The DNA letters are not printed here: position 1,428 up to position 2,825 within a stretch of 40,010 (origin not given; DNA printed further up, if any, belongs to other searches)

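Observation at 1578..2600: One-component transmembrane regulator: extracellular Ca-binding TSP3-like repeats wired to two cytoplasmic winged helices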

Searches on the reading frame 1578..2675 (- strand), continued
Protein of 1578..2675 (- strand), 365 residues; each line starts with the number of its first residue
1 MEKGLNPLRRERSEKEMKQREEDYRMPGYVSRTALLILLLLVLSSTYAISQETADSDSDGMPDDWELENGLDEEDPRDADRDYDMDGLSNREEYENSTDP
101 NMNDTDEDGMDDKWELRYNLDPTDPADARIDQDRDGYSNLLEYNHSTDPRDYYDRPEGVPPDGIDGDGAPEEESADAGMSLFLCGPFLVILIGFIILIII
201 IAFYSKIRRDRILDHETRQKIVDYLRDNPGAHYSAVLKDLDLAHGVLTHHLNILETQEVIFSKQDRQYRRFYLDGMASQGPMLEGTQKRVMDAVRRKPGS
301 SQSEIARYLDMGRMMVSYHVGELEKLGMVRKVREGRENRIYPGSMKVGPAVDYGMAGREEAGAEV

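Call 17: find_encoding_contigs(protein=P0034, flank=8000, max_places=1)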
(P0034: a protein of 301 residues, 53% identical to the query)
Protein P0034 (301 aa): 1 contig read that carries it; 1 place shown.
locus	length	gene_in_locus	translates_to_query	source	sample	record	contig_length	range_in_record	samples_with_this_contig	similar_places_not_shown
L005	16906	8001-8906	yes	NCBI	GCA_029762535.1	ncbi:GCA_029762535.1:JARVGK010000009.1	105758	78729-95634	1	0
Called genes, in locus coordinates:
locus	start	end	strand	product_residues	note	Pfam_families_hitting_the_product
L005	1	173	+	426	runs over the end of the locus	PF01769:MgtE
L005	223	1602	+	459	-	PF18195:GatD_N, PF00710:Asparaginase, PF17763:Asparaginase_C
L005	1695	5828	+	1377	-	PF01839:FG-GAP (faint), PF17957:Big_7 (faint)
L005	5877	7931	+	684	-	PF17957:Big_7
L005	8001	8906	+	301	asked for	PF01022:HTH_5 (faint), PF12840:HTH_20 (weak), PF24266:HTH_HVO_0163_N, PF01047:MarR (faint), PF12802:MarR_2 (weak), PF12840:HTH_20 (weak), PF13412:HTH_24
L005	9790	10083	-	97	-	-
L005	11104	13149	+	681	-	PF00801:PKD, PF18911:PKD_4, PF00801:PKD, PF18911:PKD_4, PF22352:K319L-like_PKD, PF18911:PKD_4, PF22352:K319L-like_PKD, PF18911:PKD_4, +8 more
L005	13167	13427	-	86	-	PF01985:CRS1_YhbY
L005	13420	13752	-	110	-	PF04032:Rpr2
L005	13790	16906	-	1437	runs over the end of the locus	PF24681:Kelch_KLHDC2_KLHL20_DRC7, PF24681:Kelch_KLHDC2_KLHL20_DRC7, PF13415:Beta-prop_FBX42, PF24681:Kelch_KLHDC2_KLHL20_DRC7, PF13415:Beta-prop_FBX42, PF24981:Beta-prop_ATRN-LZTR1, PF13418:Beta-prop_TYW4, PF24681:Kelch_KLHDC2_KLHL20_DRC7, +4 more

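Call 24: predict_structure(alignment_id=A1)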
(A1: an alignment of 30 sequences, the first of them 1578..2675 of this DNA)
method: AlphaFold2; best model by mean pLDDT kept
length: 365 residues; sequences in the alignment: 30
mean_pLDDT: 83.1   pTM: 0.39
mean pLDDT of the five models: 83.1, 82.0, 81.3, 79.9, 79.6
residues with pLDDT >= 90: 214; 70-90: 75; 50-70: 37; < 50: 39
segments of 3 or more residues with pLDDT < 50: 168-179, 277-280, 346-365
pLDDT, mean of each block of 10 residues (from residue 1): 62 73 59 82 75 89 97 97 96 97 97 97 97 95 97 92 58 46 75 93 92 92 91 94 94 91 86 62 78 92 96 95 88 93 60 35 39
secondary structure, 60 per line:
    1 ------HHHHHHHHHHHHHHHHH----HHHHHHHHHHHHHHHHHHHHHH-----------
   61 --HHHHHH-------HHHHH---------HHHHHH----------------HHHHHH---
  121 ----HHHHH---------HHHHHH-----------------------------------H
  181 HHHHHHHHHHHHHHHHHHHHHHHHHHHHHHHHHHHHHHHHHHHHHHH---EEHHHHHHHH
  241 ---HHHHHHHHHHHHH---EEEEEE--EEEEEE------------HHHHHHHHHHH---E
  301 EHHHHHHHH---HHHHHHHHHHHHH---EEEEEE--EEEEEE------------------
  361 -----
elements in order: H7-23 H28-49 H63-68 H76-80 H90-95 H112-117 H125-129 H139-144 H180-227 H233-240 H244-256 E260-265 E268-273 H286-296 H302-309 H313-325 E329-334 E337-342
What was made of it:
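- On ArsR/SmtB metalloregulators: Secondary structure H-H-H-E-E twice (call 24).
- The first wHTH is so close to the membrane (continuous helix aa 180-227, call 24) that DNA access may need release. The linker aa 150-178 is predicted disordered (call 24), which would make a plausible protease site.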

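Call 27: fold_search(model_id=the predicted structure, library=pdb)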
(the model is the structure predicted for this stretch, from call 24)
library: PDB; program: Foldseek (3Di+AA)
matches with E <= 10: 1770; with E <= 0.001: 8
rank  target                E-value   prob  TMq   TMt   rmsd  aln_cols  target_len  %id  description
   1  8iue_P                3.3e-05  1.00  0.28  0.33   4.7       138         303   10  RNA polymerase III pre-initiation complex melting complex 1 (released 2023-05-24)
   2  8cll_A                6.9e-05  1.00  0.14  0.17  16.1       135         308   18  Structural insights into human TFIIIC promoter recognition (released 2023-06-21)
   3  8cli_A                9.2e-05  1.00  0.15  0.10  18.4       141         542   14  TFIIIC TauB-DNA monomer (released 2023-06-21)
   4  9fso_F                1.2e-04  1.00  0.28  0.33   4.5       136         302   11  Human RNA Polymerase III Class III Open Pre-initiation Complex 1 (OC1) (released 2025-01-15)
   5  3cuq_B                1.7e-04  1.00  0.16  0.27  13.0       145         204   15  Integrated structural and functional model of the human ESCRT-II complex (released 2008-11-04)
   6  6juv_A                7.8e-04  1.00  0.16  0.30  12.8       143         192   15  Crytsal structure of ScpB derived from Pyrococcus yayanosii (released 2020-01-22)
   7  1u5t_A                8.3e-04  1.00  0.19  0.30   8.4       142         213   14  Structure of the ESCRT-II endosomal trafficking complex (released 2004-09-21)
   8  2zme_B                8.3e-04  1.00  0.16  0.27  14.7       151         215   15  Integrated structural and functional model of the human ESCRT-II complex (released 2008-11-04)
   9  9zd6_A                1.1e-03  1.00  0.16  0.15  11.9       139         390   18  Bacterial interstrand DNA crosslink glycosylase AlkX/YcaQ bound to DNA (released 2026-01-14)
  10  4i98_C                1.3e-03  1.00  0.17  0.33   9.3       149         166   13  Crystal structure of the complex between ScpA(residues 1-160)-ScpB(residues 1-183) (released 2013-01-30)
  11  9zd6_B                1.3e-03  1.00  0.16  0.15  11.9       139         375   18  Bacterial interstrand DNA crosslink glycosylase AlkX/YcaQ bound to DNA (released 2026-01-14)
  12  6f40_P                1.4e-03  1.00  0.25  0.34   8.4       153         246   12  RNA Polymerase III open complex (released 2018-01-17)
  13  3w6j_E                2.0e-03  1.00  0.15  0.32  12.6       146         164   12  Crystal structure of ScpAB core complex (released 2013-04-24)
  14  2pjp_A                2.1e-03  1.00  0.15  0.36  12.6       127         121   13  Structure of the mRNA-binding domain of elongation factor SelB from E.coli in complex with SECIS RNA (released 2007-10-30)
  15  2v9v                  2.6e-03  1.00  0.18  0.44  12.5       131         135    9  Crystal Structure of Moorella thermoacetica SelB(377-511) (released 2007-09-11)
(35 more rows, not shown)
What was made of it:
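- Single-domain fold matches are ArsR and MarR repressors (call 27). The best whole-module fold matches are tandem winged helices that work as protein or RNA scaffolds: RPC34, TFIIIC, ESCRT-II, ScpB, SelB (call 27). The top fold matches for the two-domain module are scaffold tandem winged helices: ESCRT-II, ScpB, RPC34 (call 27).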

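Call 78: search_protein_families(library=pfam, proteins=[P0097, P0083, P0088], max_evalue=0.001)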
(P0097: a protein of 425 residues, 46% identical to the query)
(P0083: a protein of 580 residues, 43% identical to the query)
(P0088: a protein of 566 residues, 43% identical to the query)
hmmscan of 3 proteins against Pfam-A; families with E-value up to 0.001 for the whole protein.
P0097 (425 aa): 1 family
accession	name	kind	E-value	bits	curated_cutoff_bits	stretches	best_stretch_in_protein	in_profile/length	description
PF18884.5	TSP3_bac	-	1.9e-32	111.1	25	4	328-349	1-22/22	Bacterial TSP3 repeat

P0083 (580 aa): 4 families
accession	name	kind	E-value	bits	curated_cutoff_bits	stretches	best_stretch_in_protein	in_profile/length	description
PF18884.5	TSP3_bac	-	1.1e-41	140.6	25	5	260-281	1-22/22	Bacterial TSP3 repeat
PF24034.1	DUF7343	-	4e-23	81.5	27.6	1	506-566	1-61/62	Domain of unknown function (DUF7343)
PF12802.13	MarR_2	-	1.1e-06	29.1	27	1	512-557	9-54/61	MarR family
PF09339.16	HTH_IclR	-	0.0004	20.5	22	1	516-555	11-50/52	IclR helix-turn-helix domain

P0088 (566 aa): 4 families
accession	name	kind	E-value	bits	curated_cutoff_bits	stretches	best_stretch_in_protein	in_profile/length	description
PF18884.5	TSP3_bac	-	4.2e-39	132.4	25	5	351-372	1-22/22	Bacterial TSP3 repeat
PF24034.1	DUF7343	-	3.9e-23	81.5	27.6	1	492-552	1-61/62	Domain of unknown function (DUF7343)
PF12802.13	MarR_2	-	1e-06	29.2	27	1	498-543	9-54/61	MarR family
PF09339.16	HTH_IclR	-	0.00039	20.6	22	1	502-541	11-50/52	IclR helix-turn-helix domain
